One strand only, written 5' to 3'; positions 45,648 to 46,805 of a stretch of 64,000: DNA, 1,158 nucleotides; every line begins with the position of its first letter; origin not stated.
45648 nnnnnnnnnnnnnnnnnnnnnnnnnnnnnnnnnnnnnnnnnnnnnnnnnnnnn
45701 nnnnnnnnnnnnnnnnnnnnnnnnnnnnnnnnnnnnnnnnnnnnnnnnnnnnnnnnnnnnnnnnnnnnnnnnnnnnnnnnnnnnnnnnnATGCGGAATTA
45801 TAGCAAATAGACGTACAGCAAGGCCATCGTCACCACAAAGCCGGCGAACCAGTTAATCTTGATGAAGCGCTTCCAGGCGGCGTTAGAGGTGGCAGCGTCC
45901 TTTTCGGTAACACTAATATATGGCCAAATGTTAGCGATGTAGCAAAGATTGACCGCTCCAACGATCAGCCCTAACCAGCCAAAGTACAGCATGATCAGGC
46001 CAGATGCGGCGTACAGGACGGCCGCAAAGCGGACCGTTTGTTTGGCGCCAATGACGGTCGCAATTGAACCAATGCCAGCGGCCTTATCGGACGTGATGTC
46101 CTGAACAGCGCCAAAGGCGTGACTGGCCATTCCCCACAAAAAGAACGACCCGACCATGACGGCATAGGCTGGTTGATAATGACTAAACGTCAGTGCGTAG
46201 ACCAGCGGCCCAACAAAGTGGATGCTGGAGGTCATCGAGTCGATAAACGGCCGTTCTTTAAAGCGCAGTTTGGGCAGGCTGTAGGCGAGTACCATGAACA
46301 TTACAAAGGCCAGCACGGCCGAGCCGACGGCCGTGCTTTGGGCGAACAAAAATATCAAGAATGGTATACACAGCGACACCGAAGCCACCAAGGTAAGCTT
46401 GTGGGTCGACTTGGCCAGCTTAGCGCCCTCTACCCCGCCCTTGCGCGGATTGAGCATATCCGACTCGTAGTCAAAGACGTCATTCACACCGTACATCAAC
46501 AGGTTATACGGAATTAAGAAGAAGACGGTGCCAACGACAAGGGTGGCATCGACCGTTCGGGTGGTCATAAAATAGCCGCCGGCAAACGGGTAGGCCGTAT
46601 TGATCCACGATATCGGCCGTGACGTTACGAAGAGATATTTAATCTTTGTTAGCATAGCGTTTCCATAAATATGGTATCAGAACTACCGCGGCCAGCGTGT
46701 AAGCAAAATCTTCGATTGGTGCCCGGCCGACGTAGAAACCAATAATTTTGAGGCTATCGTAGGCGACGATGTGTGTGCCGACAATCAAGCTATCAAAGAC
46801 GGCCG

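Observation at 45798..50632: Complete crtE-B-I-Ye-Yf-Eb operon (actinobacterial C50-carotenoid gene order) in a putative Patescibacteria genome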

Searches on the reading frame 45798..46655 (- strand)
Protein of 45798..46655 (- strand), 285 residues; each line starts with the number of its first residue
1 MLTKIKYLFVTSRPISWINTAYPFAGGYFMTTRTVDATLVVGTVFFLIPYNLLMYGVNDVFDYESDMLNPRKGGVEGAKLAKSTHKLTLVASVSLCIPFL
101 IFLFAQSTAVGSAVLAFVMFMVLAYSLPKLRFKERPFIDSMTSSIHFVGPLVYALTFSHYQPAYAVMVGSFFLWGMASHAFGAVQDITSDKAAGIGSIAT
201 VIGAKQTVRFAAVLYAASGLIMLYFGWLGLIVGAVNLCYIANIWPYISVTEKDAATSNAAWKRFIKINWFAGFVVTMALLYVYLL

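Call 3: search_protein_families(library=pfam, proteins=[window:45798-46655:-])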
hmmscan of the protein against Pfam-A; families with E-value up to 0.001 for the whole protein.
window:45798-46655:- (285 aa): 1 family
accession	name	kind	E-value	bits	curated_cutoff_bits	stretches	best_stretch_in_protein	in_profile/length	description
PF01040.23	UbiA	-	6e-22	78.6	34.2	1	23-265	4-245/250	UbiA prenyltransferase family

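Call 4: search_protein_families(library=ncbifam, proteins=[window:45798-46655:-])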
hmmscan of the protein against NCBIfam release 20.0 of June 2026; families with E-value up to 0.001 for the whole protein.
window:45798-46655:- (285 aa): 9 families
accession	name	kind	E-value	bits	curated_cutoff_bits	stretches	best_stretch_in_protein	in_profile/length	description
NF009608.0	PRK13105.1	equivalog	4.6e-119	396.9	217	1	3-283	7-289/291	prenyltransferase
NF009516.0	PRK12875.1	equivalog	3.4e-44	151.1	205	1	3-283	15-289/292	prenyltransferase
NF010119.0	PRK13595.1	equivalog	4.4e-43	147.8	248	1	4-281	11-284/292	prenyltransferase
NF009523.0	PRK12884.1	equivalog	8.3e-11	41.6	269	1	53-274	52-271/279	prenyltransferase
TIGR01475.1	ubiA_other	subfamily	5e-09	36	180.8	1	56-282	54-279/282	UbiA-like polyprenyltransferase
TIGR01474.1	ubiA_proteo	equivalog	4.5e-07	29.6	275.45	1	57-281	60-279/282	4-hydroxybenzoate octaprenyltransferase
NF009058.0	PRK12392.1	subfamily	8e-07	28.4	494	1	4-228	13-250/333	bacteriochlorophyll c synthase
NF041586.1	MqnP_DT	exception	2.3e-05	24.2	430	1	52-242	48-231/277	menaquinone biosynthesis prenyltransferase MqnP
NF009517.0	PRK12876.1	equivalog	6.7e-05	22.5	419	1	37-251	47-258/300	prenyltransferase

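Call 8: find_encoding_contigs(protein=window:45798-46655:-, flank=10000, max_places=10)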
Protein window:45798-46655:- (285 aa): 1 contig read that carries it; 1 place shown.
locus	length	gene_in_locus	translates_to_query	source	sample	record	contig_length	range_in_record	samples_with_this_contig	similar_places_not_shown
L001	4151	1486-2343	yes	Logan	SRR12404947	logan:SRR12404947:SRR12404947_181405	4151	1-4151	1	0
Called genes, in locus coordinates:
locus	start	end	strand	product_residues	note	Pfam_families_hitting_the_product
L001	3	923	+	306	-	?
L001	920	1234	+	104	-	-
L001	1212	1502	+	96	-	PF18916:Lycopene_cyc (weak)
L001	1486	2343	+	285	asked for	PF01040:UbiA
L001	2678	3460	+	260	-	PF01925:TauE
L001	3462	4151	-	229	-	?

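Call 9: list_cluster_members(proteins=[window:45798-46655:-, window:47218-48729:-, window:49541-50632:-, window:48726-49541:-, window:46907-47221:-, window:46639-46929:-, window:3546-4961:-, window:57699-58151:-, window:42390-43019:-, window:24130-26217:-])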
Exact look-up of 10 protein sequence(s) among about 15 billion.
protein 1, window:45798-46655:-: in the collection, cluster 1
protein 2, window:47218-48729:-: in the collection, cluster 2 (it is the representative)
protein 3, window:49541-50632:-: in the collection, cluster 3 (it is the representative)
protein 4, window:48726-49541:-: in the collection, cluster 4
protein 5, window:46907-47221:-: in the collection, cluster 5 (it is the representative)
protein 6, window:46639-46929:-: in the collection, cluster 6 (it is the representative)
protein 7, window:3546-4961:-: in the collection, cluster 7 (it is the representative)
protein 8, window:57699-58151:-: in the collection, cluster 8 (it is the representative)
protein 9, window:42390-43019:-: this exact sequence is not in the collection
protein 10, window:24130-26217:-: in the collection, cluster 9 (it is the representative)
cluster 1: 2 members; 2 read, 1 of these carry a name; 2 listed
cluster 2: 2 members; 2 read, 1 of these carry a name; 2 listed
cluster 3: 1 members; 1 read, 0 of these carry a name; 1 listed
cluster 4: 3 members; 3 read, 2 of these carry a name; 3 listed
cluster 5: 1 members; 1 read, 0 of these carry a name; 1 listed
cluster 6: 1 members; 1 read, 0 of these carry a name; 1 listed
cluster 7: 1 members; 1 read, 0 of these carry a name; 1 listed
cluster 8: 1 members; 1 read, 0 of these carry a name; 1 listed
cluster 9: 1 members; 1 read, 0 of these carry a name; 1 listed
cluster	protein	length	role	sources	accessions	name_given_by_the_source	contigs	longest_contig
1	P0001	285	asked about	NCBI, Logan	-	-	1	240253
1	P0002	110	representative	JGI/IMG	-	4-hydroxybenzoate polyprenyltransferase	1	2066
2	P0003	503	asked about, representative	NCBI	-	-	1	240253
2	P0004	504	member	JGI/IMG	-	1-hydroxy-2-isopentenylcarotenoid 3,4-desaturase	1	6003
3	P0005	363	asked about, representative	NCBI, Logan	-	-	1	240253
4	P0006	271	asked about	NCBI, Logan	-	-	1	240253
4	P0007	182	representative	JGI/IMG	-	phytoene/squalene synthetase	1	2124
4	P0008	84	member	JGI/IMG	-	phytoene/squalene synthetase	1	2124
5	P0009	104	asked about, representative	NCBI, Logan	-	-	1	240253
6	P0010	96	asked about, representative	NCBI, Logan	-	-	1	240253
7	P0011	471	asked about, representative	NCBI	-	-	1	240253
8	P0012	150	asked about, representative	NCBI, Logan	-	-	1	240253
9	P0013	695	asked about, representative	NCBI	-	-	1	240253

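Call 10: find_homologous_proteins(query=window:45798-46655:-)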
Query window:45798-46655:- (285 aa): 8000 proteins with E <= 0.001 among 8000 candidates; the best 120 are listed.
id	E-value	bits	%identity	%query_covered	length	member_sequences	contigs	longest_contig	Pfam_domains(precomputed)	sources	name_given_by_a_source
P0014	4.8e-147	507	79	99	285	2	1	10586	PF01040.24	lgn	-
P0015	1.9e-140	485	78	99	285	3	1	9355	PF01040.24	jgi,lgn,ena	-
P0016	1.0e-133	463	72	99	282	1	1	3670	PF01040.24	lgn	-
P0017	9.0e-133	460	74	100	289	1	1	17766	PF01040.24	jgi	jgi:4-hydroxybenzoate polyprenyltransferase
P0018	9.9e-129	447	71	98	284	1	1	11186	PF01040.24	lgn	-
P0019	8.3e-127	440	71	99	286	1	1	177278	PF01040.24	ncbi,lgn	-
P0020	6.5e-121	421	64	100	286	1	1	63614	PF01040.24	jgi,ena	-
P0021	9.3e-121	421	66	99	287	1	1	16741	PF01040.24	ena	-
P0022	3.1e-120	419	66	99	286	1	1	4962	PF01040.24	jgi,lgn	-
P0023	9.3e-120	417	65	100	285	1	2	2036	PF01040.24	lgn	-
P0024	3.2e-119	416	64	99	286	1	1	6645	PF01040.24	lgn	-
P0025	5.6e-117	408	66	100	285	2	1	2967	PF01040.24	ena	-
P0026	8.2e-115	401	63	99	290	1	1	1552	PF01040.24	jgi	jgi:4-hydroxybenzoate polyprenyltransferase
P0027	6.6e-112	392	62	100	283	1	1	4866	PF01040.24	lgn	-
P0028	6.8e-111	388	61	99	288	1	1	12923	PF01040.24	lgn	-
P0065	2.2e-99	350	59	99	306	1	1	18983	PF01040.24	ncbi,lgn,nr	ncbi:prenyltransferase [Polaromonas sp.]|nr:prenyltransferase [Candidatus Saccharibacteria bacterium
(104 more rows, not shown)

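Call 15: find_related_loci(query=window:45798-46655:-, collection=genome_contigs, flank=10000)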
Query window:45798-46655:- (285 aa) in genome_contigs; peptide patterns used: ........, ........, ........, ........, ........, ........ (x = any residue, [..] = any of these).
600 stretches matched a pattern (row limit reached: there are more); 578 encode a relative of the query (tblastn E <= 1e-3); the best 80 are kept; 80 distinct loci.
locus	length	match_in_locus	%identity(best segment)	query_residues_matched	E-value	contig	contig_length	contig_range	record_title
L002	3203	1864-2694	61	1-277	5e-114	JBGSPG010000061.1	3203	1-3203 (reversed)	MAG: Candidatus Saccharimonadales bacterium isolate JTS-AC299 k141_1077282, whole genome shotgun sequence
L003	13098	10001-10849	59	2-284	8e-106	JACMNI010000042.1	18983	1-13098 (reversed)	MAG: Candidatus Saccharibacteria bacterium isolate LF-bin-156 FL-bin-156-contig-k141_2155269, whole genome shotgun seque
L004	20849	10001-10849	56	2-284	3e-104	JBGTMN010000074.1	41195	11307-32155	MAG: Candidatus Saccharimonadales bacterium isolate JTS-RE364 k141_7812253, whole genome shotgun sequence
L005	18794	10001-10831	61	1-277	7e-110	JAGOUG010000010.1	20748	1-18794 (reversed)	Candidatus Saccharibacteria bacterium isolate Gw_Eff_bin_463 Gw_Eff_5322_length_20748_cov_4.750691, whole genome shotgun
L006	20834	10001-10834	57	6-281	2e-100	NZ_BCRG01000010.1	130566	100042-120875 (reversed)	Microbacterium oleivorans NBRC 103075, whole genome shotgun sequence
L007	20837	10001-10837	56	4-280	5e-100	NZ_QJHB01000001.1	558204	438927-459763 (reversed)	Homoserinimonas sp. OAct 916 NODE_1_length_558204_cov_43.4355, whole genome shotgun sequence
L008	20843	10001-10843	56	5-280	4e-100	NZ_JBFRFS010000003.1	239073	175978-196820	Glaciibacter sp. 2TAF33 SCAFFOLD_2, whole genome shotgun sequence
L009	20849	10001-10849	55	5-285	2e-99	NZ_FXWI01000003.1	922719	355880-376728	Agreia sp. VKM Ac-1783, whole genome shotgun sequence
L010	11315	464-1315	55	1-284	3e-99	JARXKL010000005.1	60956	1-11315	MAG: Patescibacteria group bacterium isolate bin04 NODE_116_length_60956_cov_15.869707, whole genome shotgun sequence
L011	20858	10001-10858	54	2-285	1e-99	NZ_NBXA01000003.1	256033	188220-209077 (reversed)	Subtercola boreus strain P27444 contig00003, whole genome shotgun sequence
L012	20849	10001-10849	55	5-285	2e-99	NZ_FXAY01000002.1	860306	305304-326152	Agreia pratensis strain VKM Ac-2510, whole genome shotgun sequence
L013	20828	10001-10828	56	5-280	4e-99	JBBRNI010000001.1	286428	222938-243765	MAG: Candidatus Saccharimonadales bacterium isolate La1_metabat2.151 LA1C_B2.151_k141_3541326L_286428_cov_13.0360, whole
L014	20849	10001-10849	55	5-285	4e-99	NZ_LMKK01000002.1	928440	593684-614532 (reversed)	Agreia sp. Leaf210 contig_2, whole genome shotgun sequence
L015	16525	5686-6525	53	1-280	1e-98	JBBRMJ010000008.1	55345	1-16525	MAG: Candidatus Saccharimonadales bacterium isolate La1_metabat2.033 LA1C_B2.033_k141_1499115L_55345_cov_12.9991, whole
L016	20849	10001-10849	55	5-285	7e-99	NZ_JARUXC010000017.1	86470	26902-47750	Agreia sp. PsM10 NODE_17_length_86470_cov_103.743579, whole genome shotgun sequence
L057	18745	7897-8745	59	1-282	3e-113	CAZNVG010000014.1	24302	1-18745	MAG TPA_asm: uncultured Candidatus Saccharibacteria bacterium isolate SRP342105_co1_34 genome assembly, contig: NODE_273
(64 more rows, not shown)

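Call 22: search_dna_similar(query=window:45798-46655:-, collection=plasmids, mode=protein, max_rows=40, rows=spread)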
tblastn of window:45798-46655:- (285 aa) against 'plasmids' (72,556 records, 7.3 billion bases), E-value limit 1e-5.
Records with a match: 6; places in all: 6; records where one place covers at least 80% of the query: 2.
Best place of each record, by identity: <60% 6.
By first word of the organism name: Halomontanus 2; Arthrobacter 1; Halarchaeum 1; Halocatena 1; Haloferax 1.
By predicted mobility (MOB-suite, as given by PLSDB): non-mobilizable 6.
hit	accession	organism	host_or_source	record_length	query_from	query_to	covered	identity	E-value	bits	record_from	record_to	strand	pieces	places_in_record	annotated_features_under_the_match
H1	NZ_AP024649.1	Arthrobacter sp. StoSoilB13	-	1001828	5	285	99%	52.4%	3e-85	285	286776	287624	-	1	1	none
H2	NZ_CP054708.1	Halarchaeum sp. CBA1220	solar salt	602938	2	281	98%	28.8%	1e-17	90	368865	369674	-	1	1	prenyltransferase | crtI: phytoene desaturase family protein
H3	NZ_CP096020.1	Halocatena salina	cell culture,sediment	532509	3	221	77%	32.3%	6e-22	102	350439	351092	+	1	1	prenyltransferase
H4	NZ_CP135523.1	Halomontanus rarus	Salt lake,Salt lake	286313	6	232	80%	29.7%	1e-17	90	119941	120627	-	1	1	prenyltransferase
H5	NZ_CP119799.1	Halomontanus rarus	cell culture,sediment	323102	6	232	80%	29.3%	4e-17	89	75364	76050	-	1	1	prenyltransferase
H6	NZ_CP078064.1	Haloferax larsenii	Cell culture,Salt Lake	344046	4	210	73%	29.1%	9e-24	107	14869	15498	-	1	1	prenyltransferase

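Call 23: get_annotated_region(hit=H2, flank=4000)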
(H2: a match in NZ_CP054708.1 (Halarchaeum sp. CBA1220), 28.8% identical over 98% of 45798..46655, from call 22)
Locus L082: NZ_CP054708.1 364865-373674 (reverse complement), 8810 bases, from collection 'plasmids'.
description: Halarchaeum sp. CBA1220 plasmid pCBA1220-01, complete sequence
organism: Halarchaeum sp. CBA1220 (NCBI taxid 1853682)
taxonomy: Archaea; Euryarchaeota; Halobacteria; Halobacteriales; Halobacteriaceae; Halarchaeum; Halarchaeum sp. CBA1220
host: -; source: solar salt; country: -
typing (MOB-suite, as given by PLSDB): non-mobilizable
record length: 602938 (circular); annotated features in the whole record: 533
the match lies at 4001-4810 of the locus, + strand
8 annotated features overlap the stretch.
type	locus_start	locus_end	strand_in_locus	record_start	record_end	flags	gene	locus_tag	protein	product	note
CDS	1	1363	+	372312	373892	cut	-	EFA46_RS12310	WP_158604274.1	bacterio-opsin activator domain-containing protein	-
CDS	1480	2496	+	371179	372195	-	-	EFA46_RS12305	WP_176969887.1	phytoene/squalene synthase family protein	GO:0008299 - isoprenoid biosynthetic process [Evidence IEA]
CDS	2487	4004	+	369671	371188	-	crtI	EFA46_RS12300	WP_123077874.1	phytoene desaturase family protein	GO:0016117 - carotenoid biosynthetic process [Evidence IEA]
CDS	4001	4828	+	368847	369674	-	-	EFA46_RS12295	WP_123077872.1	prenyltransferase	-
CDS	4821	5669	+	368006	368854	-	cruF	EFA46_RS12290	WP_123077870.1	bisanhydrobacterioruberin hydratase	GO:0016117 - carotenoid biosynthetic process [Evidence IEA]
CDS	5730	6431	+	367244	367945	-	-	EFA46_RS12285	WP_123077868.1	CPBP family intramembrane glutamic endopeptidase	GO:0071586 - CAAX-box protein processing [Evidence IEA]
CDS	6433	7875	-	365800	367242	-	-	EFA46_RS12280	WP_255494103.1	MATE family efflux transporter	GO:0006855 - xenobiotic transmembrane transport [Evidence IEA]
CDS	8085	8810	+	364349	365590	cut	-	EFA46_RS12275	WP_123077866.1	MFS transporter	GO:0055085 - transmembrane transport [Evidence IEA]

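Call 24: get_annotated_region(hit=H6, flank=4000)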
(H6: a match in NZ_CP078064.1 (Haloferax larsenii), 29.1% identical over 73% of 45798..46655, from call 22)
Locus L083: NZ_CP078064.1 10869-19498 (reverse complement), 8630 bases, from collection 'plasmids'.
description: Haloferax larsenii strain NCIM 5678 plasmid pHl5678-1, complete sequence
organism: Haloferax larsenii (NCBI taxid 302484)
taxonomy: Archaea; Euryarchaeota; Halobacteria; Halobacteriales; Haloferacaceae; Haloferax; Haloferax larsenii
host: -; source: Cell culture,Salt Lake; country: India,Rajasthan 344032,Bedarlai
typing (MOB-suite, as given by PLSDB): non-mobilizable
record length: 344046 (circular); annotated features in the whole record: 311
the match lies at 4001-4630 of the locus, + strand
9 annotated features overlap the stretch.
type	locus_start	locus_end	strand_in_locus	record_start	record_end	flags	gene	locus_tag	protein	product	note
CDS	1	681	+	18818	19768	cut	-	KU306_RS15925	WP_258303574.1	phosphoglucosamine mutase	-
CDS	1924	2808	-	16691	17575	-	-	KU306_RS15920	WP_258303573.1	alpha/beta hydrolase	-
CDS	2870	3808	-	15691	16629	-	-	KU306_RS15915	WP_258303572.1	UbiA family prenyltransferase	-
CDS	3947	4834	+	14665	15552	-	-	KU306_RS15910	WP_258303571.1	prenyltransferase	-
CDS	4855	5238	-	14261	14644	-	-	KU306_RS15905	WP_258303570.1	nuclear transport factor 2 family protein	-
CDS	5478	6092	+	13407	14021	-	-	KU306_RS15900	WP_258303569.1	phosphoribosyltransferase family protein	GO:0009116 - nucleoside metabolic process [Evidence IEA]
CDS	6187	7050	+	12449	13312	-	-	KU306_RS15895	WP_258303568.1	UbiA family prenyltransferase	-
CDS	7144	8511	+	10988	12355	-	-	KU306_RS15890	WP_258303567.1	geranylgeranyl reductase family protein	GO:0030494 - bacteriochlorophyll biosynthetic process [Evidence IEA]; GO:0015995 - chlorophyll biosynthetic process ...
CDS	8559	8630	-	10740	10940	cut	-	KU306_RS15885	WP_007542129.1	hypothetical protein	-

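Call 25: get_annotated_region(hit=H1, flank=7000)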
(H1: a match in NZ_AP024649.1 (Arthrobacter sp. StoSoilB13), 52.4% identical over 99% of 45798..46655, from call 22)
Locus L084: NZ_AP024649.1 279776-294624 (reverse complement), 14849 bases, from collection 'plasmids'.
description: Arthrobacter sp. StoSoilB13 plasmid StoSoilB13-2, complete sequence
organism: Arthrobacter sp. StoSoilB13 (NCBI taxid 2830993)
taxonomy: Bacteria; Actinomycetota; Actinomycetes; Micrococcales; Micrococcaceae; Arthrobacter; Arthrobacter sp. StoSoilB13
host: -; source: -; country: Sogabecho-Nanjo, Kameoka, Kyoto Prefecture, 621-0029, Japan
typing (MOB-suite, as given by PLSDB): non-mobilizable
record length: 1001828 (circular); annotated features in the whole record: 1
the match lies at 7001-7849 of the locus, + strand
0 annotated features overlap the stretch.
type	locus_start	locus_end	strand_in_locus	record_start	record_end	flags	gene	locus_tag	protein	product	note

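Call 38: search_protein_representatives(protein=window:45798-46655:-)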
Query: 285 residues. Proteins with E-value up to 0.001 (for the whole library): 1345; up to 1e-10: 818; up to 1e-30: 128. The best 150 are listed.
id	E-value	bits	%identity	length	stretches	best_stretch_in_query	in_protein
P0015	6.0e-141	485.1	78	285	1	1-282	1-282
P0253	5.4e-89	314.7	52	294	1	5-281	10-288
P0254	1.1e-86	307.2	67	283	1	4-209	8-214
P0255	4.2e-83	295.4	53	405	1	8-281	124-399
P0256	8.3e-80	284.6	49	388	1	2-282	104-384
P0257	2.2e-75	270.1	51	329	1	9-282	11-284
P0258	2.4e-75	270.0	46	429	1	8-282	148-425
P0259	3.6e-74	266.1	60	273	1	11-219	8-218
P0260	1.4e-72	260.9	49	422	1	7-283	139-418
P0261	5.8e-69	249.0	46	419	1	6-283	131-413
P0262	2.7e-67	243.6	48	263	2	97-280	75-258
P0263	8.0e-66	238.7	45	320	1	3-280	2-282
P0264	1.1e-65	238.3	58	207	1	84-283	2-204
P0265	1.8e-65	237.6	42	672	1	4-283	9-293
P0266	3.1e-65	236.8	46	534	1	8-282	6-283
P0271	9.6e-61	222.1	42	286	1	10-279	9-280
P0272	1.9e-60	221.1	43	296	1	7-280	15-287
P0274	4.5e-59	216.6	41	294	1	8-284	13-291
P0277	1.3e-58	215.1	43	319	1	11-284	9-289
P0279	2.4e-56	207.6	44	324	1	4-280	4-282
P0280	2.5e-55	204.3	40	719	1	4-281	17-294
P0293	3.4e-50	187.5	38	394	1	11-282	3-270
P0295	6.9e-50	186.5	45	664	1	10-280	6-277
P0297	1.0e-49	185.9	42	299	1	8-281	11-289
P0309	4.1e-46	174.1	41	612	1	6-283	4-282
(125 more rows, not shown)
